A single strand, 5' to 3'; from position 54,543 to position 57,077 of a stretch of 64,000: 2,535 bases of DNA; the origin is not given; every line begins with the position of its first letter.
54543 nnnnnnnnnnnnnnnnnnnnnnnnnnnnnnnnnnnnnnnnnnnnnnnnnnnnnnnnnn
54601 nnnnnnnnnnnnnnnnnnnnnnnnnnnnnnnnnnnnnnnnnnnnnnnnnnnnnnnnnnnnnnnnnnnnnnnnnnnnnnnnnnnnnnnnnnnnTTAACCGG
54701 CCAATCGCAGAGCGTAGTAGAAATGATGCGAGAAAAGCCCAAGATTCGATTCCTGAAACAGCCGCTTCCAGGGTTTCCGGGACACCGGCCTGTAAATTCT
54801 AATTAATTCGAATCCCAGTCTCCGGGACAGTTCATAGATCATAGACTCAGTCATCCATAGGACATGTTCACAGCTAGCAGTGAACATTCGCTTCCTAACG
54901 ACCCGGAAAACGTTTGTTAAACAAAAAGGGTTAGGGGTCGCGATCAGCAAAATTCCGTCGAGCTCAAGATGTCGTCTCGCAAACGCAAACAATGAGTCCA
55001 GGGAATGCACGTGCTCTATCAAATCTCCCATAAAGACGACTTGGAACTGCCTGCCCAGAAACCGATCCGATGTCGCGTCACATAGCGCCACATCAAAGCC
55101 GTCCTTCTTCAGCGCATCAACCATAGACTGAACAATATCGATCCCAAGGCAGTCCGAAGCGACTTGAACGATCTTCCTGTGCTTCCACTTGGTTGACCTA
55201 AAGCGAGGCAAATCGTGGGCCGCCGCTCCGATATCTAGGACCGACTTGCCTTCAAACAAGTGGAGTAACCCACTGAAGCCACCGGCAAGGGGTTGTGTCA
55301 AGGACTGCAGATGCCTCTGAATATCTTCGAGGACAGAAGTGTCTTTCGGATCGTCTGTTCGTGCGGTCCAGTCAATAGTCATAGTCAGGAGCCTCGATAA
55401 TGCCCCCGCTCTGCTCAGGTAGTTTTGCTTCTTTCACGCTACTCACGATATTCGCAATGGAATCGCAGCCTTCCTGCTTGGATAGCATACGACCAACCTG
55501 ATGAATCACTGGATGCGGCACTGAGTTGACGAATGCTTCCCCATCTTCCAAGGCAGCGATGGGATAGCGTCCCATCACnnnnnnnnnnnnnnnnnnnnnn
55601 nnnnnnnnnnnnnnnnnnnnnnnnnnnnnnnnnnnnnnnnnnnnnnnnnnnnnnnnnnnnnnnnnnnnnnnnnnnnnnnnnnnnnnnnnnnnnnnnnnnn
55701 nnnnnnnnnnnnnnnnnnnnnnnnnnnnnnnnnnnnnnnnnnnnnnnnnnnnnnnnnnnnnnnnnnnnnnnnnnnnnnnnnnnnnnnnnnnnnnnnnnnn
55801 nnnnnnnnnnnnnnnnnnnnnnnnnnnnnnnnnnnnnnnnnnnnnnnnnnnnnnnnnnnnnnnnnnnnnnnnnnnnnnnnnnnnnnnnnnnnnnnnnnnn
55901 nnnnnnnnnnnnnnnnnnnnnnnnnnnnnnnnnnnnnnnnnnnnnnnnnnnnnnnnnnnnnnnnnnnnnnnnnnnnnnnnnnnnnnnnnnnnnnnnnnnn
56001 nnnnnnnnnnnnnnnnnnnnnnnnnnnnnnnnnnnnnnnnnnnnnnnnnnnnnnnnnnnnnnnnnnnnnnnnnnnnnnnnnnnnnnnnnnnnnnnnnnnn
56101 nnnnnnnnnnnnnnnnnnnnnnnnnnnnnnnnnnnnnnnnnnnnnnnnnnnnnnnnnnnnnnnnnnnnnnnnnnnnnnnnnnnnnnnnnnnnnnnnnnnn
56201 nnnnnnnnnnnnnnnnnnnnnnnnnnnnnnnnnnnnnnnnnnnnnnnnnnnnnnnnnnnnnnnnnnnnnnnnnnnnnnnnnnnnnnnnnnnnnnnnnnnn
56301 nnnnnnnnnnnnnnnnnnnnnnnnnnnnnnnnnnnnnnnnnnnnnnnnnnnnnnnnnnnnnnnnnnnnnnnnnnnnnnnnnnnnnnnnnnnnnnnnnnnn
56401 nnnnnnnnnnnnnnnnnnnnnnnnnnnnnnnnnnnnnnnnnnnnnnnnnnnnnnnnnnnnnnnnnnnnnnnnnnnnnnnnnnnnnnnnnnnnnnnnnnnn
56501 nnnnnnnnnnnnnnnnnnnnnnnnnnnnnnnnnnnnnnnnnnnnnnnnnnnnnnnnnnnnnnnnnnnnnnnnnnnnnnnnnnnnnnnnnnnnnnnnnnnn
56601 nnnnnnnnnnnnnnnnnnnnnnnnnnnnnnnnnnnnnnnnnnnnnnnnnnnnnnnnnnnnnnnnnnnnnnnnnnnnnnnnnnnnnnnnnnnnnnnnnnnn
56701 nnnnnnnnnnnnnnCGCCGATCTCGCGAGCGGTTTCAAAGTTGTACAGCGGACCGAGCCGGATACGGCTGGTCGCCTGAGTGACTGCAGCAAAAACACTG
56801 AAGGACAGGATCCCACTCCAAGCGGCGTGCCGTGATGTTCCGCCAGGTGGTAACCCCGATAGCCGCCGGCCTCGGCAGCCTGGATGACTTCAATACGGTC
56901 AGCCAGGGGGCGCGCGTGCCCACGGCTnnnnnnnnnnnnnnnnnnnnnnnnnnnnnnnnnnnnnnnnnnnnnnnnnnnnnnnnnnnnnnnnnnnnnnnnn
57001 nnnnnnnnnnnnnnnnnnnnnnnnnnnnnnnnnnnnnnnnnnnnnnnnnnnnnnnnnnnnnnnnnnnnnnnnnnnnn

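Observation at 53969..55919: Low-GC methyltransferase cassette inserted between qor and its divergent neighbour, flanked by about 209-bp imperfect direct repeats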

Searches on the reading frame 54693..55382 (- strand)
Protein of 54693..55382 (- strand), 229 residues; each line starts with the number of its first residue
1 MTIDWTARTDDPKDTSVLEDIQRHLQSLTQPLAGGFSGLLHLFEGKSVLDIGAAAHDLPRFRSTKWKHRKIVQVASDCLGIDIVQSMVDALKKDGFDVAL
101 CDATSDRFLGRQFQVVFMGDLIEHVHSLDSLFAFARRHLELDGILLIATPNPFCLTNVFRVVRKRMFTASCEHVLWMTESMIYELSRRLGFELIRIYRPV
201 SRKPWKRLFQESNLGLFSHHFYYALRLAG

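Call 7: search_protein_families(library=pfam, proteins=[window:54693-55382:-], max_evalue=0.1)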
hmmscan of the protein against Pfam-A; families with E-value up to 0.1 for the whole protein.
window:54693-55382:- (229 aa): 6 families
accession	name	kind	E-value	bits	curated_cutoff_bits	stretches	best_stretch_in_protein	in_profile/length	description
PF13489.12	Methyltransf_23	-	7.2e-12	45.8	27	1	41-194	19-162/164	Methyltransferase domain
PF08241.18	Methyltransf_11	-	2.3e-06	28.6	21.2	1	72-147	15-95/95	Methyltransferase domain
PF13649.12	Methyltransf_25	-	0.00042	21.4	27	1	75-143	21-97/97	Methyltransferase domain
PF13847.12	Methyltransf_31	-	0.0058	16.8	27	1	44-169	3-124/145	Methyltransferase domain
PF22882.2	GT-D-like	-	0.022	14.5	27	1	39-101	120-179/210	GT-D fold-like domain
PF08242.18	Methyltransf_12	-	0.031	15.4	30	1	77-145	22-98/98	Methyltransferase domain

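Call 8: search_protein_families(library=padloc, proteins=[window:54693-55382:-], max_evalue=0.1)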
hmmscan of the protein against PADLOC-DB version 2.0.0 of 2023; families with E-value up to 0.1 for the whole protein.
window:54693-55382:- (229 aa): 1 family
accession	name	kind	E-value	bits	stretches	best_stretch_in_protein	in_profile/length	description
PDLC04134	mad2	-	1.9e-07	28.3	1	30-173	277-419/492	mads_2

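Call 9: search_protein_families(library=ncbifam, proteins=[window:54693-55382:-], max_evalue=0.01)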
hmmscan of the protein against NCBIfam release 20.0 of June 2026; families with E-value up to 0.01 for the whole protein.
window:54693-55382:- (229 aa): 1 family
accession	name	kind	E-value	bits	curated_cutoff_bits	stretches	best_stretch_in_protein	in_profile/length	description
TIGR01983.1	UbiG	equivalog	0.00032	20.1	102.95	1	43-152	48-156/228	bifunctional 2-polyprenyl-6-hydroxyphenol methylase/3-demethylubiquinol 3-O-methyltransferase UbiG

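Call 10: find_encoding_contigs(protein=window:54693-55382:-, flank=8000, max_places=10)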
Protein window:54693-55382:- (229 aa): 2 contigs read that carry it; 1 place shown.
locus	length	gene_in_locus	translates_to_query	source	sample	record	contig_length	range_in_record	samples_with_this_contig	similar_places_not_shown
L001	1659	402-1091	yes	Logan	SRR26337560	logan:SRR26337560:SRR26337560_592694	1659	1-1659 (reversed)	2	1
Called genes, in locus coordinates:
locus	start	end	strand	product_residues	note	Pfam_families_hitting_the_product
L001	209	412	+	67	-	-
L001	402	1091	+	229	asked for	PF13489:Methyltransf_23, PF08241:Methyltransf_11 (weak)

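Call 13: find_homologous_proteins(query=window:54693-55382:-)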
Query window:54693-55382:- (229 aa): 2 proteins with E <= 0.001 among 365 candidates.
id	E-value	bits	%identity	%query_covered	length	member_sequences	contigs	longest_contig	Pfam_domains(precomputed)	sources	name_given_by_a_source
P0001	1.2e-151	521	100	100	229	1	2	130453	PF13489.13,PF08241.19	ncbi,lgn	-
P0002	1.6e-29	121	42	65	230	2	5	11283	PF13489.13,PF08241.19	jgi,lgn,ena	-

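Call 16: find_encoding_contigs(protein=P0002, flank=8000, max_places=6)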
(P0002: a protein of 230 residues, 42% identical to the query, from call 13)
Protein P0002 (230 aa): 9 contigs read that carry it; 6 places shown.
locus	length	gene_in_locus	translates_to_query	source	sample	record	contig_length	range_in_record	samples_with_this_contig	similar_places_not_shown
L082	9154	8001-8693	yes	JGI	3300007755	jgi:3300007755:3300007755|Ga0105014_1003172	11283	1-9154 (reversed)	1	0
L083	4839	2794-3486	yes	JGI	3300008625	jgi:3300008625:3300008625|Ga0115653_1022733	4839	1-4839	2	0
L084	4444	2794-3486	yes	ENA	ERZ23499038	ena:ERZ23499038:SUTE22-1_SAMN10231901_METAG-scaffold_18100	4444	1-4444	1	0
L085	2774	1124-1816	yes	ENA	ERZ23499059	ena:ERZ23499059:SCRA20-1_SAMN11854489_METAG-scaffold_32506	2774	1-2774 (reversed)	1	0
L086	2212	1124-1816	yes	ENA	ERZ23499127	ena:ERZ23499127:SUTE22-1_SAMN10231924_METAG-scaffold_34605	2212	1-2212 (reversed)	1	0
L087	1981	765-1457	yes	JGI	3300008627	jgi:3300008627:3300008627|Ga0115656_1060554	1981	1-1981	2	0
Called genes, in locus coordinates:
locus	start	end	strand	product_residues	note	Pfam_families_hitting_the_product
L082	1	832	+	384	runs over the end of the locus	PF02350:Epimerase_2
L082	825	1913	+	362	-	PF04055:Radical_SAM (weak), PF13186:SPASM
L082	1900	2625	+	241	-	PF02348:CTP_transf_3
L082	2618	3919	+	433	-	PF00202:Aminotran_3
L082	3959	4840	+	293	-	PF13489:Methyltransf_23, PF08003:Methyltransf_9 (weak), PF08242:Methyltransf_12 (weak)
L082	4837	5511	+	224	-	-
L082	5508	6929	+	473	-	-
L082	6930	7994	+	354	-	PF13439:Glyco_transf_4, PF00534:Glycos_transf_1, PF13692:Glyco_trans_1_4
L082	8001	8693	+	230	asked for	PF13489:Methyltransf_23, PF08241:Methyltransf_11 (weak)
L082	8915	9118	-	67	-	-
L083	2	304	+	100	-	?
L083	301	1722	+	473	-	-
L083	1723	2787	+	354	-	PF13439:Glyco_transf_4, PF00534:Glycos_transf_1, PF13692:Glyco_trans_1_4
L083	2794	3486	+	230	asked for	PF13489:Methyltransf_23, PF08241:Methyltransf_11 (weak)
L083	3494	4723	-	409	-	PF13546:DDE_5, PF04693:DDE_Tnp_2 (faint), PF01609:DDE_Tnp_1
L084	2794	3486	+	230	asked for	PF13489:Methyltransf_23, PF08241:Methyltransf_11 (weak)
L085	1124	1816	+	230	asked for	PF13489:Methyltransf_23, PF08241:Methyltransf_11 (weak)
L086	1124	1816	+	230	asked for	PF13489:Methyltransf_23, PF08241:Methyltransf_11 (weak)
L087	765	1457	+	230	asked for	PF13489:Methyltransf_23, PF08241:Methyltransf_11 (weak)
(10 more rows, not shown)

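Call 47: search_protein_families(library=phrogs, proteins=[window:54693-55382:-], max_evalue=0.1)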
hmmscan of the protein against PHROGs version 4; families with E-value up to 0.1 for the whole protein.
window:54693-55382:- (229 aa): 1 family
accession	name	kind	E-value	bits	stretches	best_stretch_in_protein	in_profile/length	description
phrog_4752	-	other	0.0011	19.3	1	44-158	51-169/241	tRNA methyltransferase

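Call 51: search_protein_representatives(protein=window:54693-55382:-)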
Query: 229 residues. Proteins with E-value up to 0.001 (for the whole library): 1868; up to 1e-10: 648; up to 1e-30: 38. The best 150 are listed.
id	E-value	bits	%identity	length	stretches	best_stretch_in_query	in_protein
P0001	3.9e-152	520.5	100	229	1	1-229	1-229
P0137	3.6e-60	219.7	46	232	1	2-225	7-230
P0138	2.0e-39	151.9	40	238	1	3-208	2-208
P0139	1.8e-38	148.8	35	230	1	2-223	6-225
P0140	2.8e-38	148.1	39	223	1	10-224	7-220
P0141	7.6e-37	143.4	37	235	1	24-212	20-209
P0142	1.1e-36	142.9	42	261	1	4-195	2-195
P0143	1.6e-36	142.3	41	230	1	40-208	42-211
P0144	5.9e-36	140.5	41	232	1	40-211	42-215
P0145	2.5e-35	138.5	37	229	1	5-199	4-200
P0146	5.1e-35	137.4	37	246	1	3-211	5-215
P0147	6.3e-35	137.1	49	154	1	23-156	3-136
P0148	1.0e-34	136.4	38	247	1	4-200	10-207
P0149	3.2e-34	134.8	40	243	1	3-199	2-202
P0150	3.4e-34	134.8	40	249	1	22-204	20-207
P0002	5.2e-30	121.1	42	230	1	45-197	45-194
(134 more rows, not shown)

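Call 52: find_encoding_contigs(protein=P0137, flank=6000, max_places=5)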
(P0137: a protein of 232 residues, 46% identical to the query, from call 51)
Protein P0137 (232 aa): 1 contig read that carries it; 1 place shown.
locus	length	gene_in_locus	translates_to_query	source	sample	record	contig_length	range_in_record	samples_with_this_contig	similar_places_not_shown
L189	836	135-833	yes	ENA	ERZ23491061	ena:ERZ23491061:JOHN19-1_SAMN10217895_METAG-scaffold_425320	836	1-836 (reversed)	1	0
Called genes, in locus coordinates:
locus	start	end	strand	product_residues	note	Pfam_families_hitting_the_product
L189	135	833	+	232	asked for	PF13489:Methyltransf_23, PF13847:Methyltransf_31 (weak), PF13649:Methyltransf_25 (faint), PF08242:Methyltransf_12, PF08241:Methyltransf_11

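Call 67: find_related_loci(query=window:54693-55382:-, collection=viral_contigs, flank=5000)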
Query window:54693-55382:- (229 aa) in viral_contigs; peptide patterns used: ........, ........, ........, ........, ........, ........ (x = any residue, [..] = any of these).
2 stretches matched a pattern, but none encodes a relative of the query by tblastn (E <= 1e-3).

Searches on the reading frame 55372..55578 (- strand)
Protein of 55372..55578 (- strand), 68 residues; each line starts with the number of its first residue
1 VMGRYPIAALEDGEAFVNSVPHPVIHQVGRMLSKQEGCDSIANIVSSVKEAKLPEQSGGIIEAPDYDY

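Call 7: search_protein_families(library=pfam, proteins=[window:55372-55578:-], max_evalue=0.1)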
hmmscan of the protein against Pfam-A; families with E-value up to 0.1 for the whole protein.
window:55372-55578:- (68 aa): 0 families

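Call 8: search_protein_families(library=padloc, proteins=[window:55372-55578:-], max_evalue=0.1)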
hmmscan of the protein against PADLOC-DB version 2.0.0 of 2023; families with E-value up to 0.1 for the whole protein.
window:55372-55578:- (68 aa): 0 families

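Call 9: search_protein_families(library=ncbifam, proteins=[window:55372-55578:-], max_evalue=0.01)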
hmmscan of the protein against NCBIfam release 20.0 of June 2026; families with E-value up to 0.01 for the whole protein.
window:55372-55578:- (68 aa): 0 families

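Call 47: search_protein_families(library=phrogs, proteins=[window:55372-55578:-], max_evalue=0.1)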
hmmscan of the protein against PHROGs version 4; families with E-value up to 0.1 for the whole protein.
window:55372-55578:- (68 aa): 0 families

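Call 63: find_homologous_proteins(query=window:55372-55578:-, max_evalue=0.01)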
Query window:55372-55578:- (68 aa): 1 proteins with E <= 0.01 among 1 candidates.
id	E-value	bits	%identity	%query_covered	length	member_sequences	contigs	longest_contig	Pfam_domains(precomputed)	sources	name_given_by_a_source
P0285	8.0e-37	141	100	99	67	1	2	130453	-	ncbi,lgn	-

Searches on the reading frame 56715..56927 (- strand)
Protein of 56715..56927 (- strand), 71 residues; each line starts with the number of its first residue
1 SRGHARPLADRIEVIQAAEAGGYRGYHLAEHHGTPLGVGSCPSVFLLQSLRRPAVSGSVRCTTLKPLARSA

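Call 66: search_protein_families(library=pfam, proteins=[window:56715-56927:-], max_evalue=0.01)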
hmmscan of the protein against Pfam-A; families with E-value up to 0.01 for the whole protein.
seq(71 aa): 1 family
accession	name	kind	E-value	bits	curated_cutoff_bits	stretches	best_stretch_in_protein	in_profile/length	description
PF00296.26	Bac_luciferase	-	0.002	18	27.9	1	6-46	19-56/314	Luciferase-like monooxygenase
